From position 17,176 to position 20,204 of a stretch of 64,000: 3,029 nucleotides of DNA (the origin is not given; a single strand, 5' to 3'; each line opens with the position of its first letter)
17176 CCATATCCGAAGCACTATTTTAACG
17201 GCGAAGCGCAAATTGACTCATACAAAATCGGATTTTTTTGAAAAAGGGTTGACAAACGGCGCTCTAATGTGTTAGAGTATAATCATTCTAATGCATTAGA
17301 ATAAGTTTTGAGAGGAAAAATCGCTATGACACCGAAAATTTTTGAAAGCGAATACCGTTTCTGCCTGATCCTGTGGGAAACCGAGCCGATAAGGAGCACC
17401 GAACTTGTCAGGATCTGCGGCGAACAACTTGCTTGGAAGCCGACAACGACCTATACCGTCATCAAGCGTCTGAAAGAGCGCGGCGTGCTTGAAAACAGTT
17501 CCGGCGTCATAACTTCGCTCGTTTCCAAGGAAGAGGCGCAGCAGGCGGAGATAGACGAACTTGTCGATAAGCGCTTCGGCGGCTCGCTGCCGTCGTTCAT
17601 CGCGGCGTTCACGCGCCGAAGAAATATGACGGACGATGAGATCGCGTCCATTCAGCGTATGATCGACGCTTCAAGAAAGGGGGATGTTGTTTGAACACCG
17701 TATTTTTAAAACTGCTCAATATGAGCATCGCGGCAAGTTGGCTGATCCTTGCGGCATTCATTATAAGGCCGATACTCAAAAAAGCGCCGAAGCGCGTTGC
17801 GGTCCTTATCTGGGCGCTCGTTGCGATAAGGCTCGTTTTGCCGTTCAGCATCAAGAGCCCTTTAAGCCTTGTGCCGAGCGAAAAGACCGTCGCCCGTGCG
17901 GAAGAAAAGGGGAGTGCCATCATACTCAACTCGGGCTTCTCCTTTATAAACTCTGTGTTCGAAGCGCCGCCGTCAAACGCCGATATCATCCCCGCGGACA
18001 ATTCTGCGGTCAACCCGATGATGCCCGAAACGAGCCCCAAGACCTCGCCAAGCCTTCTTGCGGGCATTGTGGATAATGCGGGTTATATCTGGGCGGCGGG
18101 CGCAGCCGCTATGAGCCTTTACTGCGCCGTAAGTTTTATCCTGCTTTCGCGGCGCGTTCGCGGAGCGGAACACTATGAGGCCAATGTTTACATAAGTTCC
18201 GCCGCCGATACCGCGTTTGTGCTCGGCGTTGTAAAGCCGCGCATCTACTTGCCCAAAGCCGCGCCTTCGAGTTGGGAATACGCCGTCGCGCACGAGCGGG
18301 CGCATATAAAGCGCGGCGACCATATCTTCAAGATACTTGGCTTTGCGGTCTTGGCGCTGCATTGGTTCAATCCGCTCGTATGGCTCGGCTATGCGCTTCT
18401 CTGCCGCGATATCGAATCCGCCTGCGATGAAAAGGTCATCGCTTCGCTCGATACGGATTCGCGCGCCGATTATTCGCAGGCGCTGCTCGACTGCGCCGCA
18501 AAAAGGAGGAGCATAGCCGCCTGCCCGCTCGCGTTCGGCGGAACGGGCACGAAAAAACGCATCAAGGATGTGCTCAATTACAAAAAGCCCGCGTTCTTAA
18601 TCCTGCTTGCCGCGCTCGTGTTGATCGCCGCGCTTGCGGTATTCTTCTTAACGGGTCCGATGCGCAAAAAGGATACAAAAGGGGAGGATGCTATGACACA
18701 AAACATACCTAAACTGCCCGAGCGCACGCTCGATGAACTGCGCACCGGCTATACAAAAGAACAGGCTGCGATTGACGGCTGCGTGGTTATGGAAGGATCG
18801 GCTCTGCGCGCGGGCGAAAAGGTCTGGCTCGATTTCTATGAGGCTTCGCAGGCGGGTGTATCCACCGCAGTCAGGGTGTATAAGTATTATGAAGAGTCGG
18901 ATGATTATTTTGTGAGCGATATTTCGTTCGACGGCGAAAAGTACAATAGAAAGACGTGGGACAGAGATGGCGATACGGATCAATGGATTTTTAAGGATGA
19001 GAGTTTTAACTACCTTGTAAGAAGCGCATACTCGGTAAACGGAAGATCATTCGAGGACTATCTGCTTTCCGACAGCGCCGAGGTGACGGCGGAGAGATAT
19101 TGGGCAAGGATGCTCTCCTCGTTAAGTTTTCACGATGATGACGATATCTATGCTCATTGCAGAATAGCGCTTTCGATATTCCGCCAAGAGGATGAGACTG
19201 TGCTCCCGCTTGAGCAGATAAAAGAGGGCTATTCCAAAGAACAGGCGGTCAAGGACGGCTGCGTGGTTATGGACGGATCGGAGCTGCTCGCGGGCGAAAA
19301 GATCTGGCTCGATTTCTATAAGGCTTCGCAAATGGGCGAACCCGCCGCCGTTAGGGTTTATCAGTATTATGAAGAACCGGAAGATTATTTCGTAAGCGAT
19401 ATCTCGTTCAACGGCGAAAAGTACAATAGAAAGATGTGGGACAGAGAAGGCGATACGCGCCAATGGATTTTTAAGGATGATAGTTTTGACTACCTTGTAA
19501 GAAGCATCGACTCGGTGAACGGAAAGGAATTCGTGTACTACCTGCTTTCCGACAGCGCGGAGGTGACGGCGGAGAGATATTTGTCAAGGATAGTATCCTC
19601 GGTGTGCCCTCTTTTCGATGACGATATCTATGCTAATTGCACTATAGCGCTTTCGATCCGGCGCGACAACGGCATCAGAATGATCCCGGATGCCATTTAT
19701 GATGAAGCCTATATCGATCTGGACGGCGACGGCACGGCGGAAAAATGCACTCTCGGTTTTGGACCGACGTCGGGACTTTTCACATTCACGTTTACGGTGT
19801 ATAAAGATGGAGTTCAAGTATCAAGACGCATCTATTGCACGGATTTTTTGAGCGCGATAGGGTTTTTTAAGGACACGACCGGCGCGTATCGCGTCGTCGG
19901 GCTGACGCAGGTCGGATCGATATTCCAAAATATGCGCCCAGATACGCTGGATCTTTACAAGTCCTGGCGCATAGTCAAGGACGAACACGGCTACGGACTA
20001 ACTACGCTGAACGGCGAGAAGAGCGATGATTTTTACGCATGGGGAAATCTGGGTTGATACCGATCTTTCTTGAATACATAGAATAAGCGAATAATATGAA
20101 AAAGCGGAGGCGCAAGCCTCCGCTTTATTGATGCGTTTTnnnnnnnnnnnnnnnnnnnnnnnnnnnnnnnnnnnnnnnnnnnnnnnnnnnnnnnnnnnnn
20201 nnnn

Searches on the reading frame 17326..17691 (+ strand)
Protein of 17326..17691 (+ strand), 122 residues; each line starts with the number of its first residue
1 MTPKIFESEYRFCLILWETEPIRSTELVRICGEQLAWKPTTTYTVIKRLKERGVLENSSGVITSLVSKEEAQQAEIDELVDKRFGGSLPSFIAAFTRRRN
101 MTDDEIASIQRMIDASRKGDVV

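Call 77: search_protein_families(library=pfam, proteins=[window:17326-17691:+], max_evalue=0.0001)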
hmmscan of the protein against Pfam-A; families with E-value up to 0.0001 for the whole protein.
window:17326-17691:+ (122 aa): 1 family
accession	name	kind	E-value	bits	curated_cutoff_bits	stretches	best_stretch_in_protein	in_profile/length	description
PF03965.22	Penicillinase_R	-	2.7e-19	70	22.6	1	8-114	4-114/115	Penicillinase repressor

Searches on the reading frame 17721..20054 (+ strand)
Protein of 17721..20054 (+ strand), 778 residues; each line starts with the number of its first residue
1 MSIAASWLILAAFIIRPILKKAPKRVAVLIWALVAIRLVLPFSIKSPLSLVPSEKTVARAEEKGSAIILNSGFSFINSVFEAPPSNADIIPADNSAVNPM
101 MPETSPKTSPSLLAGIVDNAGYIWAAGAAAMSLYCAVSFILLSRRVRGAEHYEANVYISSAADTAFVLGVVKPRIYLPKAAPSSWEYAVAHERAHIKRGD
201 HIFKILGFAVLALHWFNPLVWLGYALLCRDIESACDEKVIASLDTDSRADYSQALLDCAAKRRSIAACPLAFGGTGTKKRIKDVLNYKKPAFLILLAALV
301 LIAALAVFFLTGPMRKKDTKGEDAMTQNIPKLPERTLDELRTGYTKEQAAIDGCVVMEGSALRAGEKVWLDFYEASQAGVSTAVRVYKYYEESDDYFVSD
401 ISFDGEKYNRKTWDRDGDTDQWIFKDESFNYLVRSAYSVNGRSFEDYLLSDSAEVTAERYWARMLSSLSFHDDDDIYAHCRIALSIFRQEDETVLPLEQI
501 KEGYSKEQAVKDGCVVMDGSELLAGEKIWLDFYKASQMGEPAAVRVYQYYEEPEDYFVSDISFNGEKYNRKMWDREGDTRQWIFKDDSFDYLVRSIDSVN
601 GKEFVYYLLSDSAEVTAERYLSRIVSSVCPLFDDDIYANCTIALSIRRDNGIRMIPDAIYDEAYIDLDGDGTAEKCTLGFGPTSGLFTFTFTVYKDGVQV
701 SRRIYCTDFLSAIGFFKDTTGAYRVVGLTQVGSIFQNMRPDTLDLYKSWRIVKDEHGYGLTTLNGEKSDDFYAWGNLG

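Call 77: search_protein_families(library=pfam, proteins=[window:17721-20054:+], max_evalue=0.0001)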
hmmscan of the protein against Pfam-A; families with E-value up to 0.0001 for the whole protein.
window:17721-20054:+ (778 aa): 1 family
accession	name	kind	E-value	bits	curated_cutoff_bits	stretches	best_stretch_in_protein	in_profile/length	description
PF05569.17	Peptidase_M56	-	5.9e-46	157.4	31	1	1-282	6-294/296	BlaR1 peptidase M56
